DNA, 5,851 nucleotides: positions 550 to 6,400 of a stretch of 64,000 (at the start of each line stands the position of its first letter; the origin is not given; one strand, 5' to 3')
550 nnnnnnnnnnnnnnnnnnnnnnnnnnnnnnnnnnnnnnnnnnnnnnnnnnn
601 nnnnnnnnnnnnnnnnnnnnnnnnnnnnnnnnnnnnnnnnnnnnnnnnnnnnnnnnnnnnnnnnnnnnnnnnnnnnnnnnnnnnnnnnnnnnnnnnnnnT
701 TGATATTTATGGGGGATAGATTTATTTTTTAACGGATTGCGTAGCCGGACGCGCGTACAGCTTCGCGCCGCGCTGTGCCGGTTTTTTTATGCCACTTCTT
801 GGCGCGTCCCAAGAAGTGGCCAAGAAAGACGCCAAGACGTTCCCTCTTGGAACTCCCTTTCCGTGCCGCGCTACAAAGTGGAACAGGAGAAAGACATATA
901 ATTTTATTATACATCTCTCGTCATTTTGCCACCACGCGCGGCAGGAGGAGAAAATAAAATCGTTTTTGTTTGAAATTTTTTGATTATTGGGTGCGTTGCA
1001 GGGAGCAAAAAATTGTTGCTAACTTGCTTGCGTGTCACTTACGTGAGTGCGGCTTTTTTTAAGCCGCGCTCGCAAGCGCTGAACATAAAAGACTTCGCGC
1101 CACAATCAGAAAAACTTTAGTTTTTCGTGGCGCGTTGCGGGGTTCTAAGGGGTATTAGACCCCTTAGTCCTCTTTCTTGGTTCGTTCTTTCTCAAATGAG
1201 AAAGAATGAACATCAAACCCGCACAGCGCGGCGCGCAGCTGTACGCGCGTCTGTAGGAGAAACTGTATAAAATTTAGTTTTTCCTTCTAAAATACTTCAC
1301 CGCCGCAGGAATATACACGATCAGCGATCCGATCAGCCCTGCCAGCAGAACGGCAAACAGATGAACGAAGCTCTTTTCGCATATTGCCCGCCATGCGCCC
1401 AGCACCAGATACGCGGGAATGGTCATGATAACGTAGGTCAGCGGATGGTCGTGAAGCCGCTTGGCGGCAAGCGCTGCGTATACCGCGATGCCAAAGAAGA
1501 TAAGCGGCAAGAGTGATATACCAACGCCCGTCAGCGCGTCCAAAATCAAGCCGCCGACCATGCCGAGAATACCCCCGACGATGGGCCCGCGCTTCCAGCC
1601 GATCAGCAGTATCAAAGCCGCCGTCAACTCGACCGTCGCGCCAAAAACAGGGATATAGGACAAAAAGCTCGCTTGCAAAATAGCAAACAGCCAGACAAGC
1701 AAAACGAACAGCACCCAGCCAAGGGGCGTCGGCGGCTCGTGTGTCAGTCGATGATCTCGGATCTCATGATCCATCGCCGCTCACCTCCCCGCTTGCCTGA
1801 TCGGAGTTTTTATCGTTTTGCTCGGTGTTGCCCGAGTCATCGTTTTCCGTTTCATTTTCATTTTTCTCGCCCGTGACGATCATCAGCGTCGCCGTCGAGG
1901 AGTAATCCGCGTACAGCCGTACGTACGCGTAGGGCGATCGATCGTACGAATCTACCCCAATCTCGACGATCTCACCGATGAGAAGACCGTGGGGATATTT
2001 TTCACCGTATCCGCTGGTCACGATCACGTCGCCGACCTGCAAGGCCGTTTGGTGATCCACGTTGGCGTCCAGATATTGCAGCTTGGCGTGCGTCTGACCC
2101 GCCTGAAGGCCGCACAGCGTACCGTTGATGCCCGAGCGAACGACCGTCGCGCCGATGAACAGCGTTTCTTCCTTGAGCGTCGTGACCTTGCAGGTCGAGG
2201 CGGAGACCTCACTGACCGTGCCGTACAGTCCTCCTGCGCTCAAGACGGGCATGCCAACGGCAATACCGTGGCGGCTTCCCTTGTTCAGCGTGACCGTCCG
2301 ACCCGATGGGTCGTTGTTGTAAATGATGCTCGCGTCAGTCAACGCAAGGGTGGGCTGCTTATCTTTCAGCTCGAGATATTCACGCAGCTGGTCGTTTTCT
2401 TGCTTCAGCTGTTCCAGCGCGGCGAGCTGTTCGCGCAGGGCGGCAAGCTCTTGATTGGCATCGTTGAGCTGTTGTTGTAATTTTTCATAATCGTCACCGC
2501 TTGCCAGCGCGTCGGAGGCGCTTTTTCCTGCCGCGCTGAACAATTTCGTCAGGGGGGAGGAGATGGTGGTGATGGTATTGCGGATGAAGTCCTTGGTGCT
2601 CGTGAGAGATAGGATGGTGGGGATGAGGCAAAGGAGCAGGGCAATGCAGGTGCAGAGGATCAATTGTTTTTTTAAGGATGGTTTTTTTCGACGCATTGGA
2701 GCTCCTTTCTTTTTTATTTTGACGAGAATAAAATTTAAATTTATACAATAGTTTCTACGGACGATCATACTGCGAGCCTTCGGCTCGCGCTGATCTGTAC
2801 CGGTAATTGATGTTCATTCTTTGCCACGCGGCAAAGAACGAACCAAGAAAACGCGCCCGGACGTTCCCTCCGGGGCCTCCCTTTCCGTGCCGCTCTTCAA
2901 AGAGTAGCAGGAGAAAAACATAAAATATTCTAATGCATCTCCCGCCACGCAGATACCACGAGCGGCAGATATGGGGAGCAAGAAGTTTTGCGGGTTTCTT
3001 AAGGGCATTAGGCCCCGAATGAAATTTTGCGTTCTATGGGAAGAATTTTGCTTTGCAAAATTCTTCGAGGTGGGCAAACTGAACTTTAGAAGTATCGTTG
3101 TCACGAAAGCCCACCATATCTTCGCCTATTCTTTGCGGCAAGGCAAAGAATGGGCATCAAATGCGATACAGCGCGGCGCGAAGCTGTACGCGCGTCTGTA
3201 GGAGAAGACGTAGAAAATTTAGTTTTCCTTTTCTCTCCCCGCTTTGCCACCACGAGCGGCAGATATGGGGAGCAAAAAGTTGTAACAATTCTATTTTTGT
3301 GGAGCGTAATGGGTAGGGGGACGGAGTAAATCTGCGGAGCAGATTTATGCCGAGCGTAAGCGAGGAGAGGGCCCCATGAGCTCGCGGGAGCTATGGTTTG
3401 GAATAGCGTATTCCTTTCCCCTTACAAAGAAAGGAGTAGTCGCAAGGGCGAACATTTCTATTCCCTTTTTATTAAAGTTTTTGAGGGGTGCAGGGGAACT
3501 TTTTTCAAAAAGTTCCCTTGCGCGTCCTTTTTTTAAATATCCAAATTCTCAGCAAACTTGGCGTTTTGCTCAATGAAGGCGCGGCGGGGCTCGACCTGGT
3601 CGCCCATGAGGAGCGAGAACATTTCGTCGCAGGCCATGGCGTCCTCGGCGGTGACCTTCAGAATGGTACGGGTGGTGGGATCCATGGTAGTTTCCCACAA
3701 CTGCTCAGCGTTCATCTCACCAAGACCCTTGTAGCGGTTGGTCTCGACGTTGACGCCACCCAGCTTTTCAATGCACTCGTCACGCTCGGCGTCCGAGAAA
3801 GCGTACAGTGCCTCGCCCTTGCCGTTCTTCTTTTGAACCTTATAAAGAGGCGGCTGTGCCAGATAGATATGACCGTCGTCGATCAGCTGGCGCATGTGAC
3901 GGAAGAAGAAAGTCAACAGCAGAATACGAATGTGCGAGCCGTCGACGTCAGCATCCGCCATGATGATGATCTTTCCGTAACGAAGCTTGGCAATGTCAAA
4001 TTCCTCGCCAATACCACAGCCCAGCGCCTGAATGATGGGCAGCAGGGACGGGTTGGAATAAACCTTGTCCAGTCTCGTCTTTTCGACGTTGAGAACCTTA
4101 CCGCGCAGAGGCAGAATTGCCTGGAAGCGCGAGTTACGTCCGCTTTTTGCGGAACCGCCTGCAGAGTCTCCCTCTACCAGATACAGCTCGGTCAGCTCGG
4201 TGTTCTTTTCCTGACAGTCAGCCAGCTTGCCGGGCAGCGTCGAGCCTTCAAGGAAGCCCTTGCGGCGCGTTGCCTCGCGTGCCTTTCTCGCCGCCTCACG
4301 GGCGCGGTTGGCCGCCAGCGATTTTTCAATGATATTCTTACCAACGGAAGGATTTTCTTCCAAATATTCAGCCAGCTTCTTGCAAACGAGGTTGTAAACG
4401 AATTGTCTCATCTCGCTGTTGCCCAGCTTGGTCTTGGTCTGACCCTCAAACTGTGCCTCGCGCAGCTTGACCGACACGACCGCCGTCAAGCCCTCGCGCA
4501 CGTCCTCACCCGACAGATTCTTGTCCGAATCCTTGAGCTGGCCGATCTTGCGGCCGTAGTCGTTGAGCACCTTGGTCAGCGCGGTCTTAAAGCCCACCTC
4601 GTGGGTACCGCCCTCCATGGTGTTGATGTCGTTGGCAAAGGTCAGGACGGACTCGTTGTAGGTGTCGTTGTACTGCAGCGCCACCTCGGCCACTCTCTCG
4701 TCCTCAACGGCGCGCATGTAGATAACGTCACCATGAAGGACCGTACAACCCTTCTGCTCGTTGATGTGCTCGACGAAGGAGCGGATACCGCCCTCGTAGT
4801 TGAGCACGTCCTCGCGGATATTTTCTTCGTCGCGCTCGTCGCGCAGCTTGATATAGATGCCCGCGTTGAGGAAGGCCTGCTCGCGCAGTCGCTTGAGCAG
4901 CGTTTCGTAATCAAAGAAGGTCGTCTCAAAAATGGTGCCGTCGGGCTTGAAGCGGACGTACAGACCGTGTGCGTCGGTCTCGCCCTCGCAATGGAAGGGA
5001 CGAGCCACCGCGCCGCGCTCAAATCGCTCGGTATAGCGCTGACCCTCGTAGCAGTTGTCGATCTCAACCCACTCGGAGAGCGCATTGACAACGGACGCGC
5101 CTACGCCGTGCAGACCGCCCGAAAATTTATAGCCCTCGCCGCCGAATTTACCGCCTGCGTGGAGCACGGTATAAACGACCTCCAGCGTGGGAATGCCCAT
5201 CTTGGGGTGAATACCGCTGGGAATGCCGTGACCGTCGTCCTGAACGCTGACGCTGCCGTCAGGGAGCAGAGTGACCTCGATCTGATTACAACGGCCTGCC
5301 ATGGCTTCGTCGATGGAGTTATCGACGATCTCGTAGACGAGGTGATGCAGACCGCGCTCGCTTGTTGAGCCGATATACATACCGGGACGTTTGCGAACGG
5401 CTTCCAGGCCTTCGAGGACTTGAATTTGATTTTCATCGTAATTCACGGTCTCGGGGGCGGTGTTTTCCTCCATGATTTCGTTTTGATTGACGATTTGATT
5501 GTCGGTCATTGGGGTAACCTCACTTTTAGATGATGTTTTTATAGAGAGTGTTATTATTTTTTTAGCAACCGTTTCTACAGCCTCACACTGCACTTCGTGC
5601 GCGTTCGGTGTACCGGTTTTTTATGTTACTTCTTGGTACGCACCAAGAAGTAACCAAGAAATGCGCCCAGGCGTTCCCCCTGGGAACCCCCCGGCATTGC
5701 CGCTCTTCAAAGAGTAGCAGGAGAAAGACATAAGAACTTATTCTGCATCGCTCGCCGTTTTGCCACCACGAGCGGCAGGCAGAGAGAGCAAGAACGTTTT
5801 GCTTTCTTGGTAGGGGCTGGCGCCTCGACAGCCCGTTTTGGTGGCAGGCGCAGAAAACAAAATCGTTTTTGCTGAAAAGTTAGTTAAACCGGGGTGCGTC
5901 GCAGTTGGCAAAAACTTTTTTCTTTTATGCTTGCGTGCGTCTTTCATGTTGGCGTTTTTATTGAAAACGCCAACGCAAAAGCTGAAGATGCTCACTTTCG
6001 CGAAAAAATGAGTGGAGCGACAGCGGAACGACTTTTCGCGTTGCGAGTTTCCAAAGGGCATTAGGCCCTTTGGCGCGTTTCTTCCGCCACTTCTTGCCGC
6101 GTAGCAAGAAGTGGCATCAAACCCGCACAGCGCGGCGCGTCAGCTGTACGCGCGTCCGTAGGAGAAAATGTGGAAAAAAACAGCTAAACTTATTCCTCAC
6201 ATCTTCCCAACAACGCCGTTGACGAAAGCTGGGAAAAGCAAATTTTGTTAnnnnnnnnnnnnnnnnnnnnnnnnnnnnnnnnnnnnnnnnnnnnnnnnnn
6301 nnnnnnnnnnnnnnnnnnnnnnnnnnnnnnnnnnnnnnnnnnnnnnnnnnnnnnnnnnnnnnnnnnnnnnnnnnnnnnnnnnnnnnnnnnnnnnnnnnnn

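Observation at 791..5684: Compensatory stem substitutions between copies: hairpin structure, not sequence, is conserved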

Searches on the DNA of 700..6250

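Call 52: search_rna_families(source=window, start=700, end=6250, threshold=evalue, max_evalue=5)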
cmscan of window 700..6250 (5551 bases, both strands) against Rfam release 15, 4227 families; matches with E-value up to 5: 7.
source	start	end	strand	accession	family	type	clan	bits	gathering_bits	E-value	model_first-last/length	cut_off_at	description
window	2443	2504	-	RF00360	snoZ107_R87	Gene; snRNA; snoRNA; CD-box;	-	21.5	50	0.51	1-117/117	no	Small nucleolar RNA Z107/R87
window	5933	5995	-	RF03244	mir-4798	Gene; miRNA;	-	21.5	75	1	1-75/75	no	mir-4798 microRNA precursor family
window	3479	3538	+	RF03585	mir-3938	Gene; miRNA;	-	20.2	94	1.9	1-88/88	no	mir-3938 microRNA precursor family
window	3473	3535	+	RF00744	mir-361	Gene; miRNA;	-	19.8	70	2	1-71/71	no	mir-361 microRNA precursor family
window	3328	3380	-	RF01863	TB10Cs2H2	Gene; snRNA; snoRNA; HACA-box;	-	19.2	50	2.7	1-67/67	no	Trypanosomatid snoRNA TB10Cs2H2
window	4220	4325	-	RF02770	Ysr224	Gene; sRNA;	-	18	70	1.9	1-107/107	no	Yersinia sRNA 224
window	1746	1808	-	RF01120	sR33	Gene; snRNA; snoRNA; CD-box;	-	17.2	37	4.6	1-55/55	no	Small nucleolar RNA sR33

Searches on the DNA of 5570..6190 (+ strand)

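Call 40: search_dna_similar(query=window:5570-6190:+, collection=plasmids, mode=distant, max_rows=10)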
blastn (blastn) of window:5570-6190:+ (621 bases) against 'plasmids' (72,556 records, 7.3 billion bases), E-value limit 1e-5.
No match.

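Call 41: search_dna_similar(query=window:5570-6190:+, collection=phages, mode=distant, max_rows=10)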
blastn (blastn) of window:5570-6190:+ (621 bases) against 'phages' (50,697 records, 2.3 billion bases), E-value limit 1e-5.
No match.
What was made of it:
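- No similarity to plasmids or phages (calls 40, 41).
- Tried and rejected: BLAST of an element against plasmid and phage collections gave no match (calls 40, 41).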
